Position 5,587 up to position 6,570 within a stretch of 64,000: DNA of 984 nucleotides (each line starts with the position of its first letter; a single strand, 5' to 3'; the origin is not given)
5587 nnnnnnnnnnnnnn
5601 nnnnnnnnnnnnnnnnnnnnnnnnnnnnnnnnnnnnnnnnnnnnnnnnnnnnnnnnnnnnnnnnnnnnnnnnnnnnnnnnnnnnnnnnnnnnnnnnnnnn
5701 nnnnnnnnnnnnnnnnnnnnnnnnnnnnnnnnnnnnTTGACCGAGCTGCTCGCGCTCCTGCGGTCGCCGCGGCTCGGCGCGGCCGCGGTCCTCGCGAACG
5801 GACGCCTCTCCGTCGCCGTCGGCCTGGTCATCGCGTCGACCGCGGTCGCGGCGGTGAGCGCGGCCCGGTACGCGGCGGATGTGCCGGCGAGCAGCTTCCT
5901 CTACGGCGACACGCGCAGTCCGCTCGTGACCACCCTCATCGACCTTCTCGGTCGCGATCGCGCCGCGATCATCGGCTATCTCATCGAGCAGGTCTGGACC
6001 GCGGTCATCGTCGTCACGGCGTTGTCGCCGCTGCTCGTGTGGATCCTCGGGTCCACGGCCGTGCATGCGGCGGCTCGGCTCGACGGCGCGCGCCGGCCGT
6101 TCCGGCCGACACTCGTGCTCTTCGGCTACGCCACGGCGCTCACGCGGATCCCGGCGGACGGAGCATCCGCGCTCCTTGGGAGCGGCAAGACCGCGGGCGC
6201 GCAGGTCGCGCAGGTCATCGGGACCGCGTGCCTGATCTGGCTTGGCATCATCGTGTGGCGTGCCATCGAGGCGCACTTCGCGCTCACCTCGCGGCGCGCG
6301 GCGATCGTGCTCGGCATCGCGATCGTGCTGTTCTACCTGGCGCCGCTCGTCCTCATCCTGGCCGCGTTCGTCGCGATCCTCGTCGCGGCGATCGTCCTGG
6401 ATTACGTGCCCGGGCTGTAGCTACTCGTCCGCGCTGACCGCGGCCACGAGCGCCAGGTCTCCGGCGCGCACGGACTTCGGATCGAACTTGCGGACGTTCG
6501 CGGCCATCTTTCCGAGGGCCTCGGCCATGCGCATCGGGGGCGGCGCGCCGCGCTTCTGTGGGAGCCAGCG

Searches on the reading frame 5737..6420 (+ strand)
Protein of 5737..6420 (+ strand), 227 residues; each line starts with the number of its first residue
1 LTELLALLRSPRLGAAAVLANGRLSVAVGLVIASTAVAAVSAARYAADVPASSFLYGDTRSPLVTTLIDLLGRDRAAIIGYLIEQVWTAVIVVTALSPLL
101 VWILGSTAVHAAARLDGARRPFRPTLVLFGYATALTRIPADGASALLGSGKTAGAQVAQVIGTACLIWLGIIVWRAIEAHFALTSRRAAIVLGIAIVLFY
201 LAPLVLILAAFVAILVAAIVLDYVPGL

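Call 78: search_protein_families(library=pfam, proteins=[window:5737-6420:+], max_evalue=0.001)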
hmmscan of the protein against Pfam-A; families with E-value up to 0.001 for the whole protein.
window:5737-6420:+ (227 aa): 1 family
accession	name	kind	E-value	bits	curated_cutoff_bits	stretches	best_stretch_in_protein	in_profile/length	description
PF04893.22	Yip1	-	9.8e-07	29.2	28.6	1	6-204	2-171/173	Yip1 domain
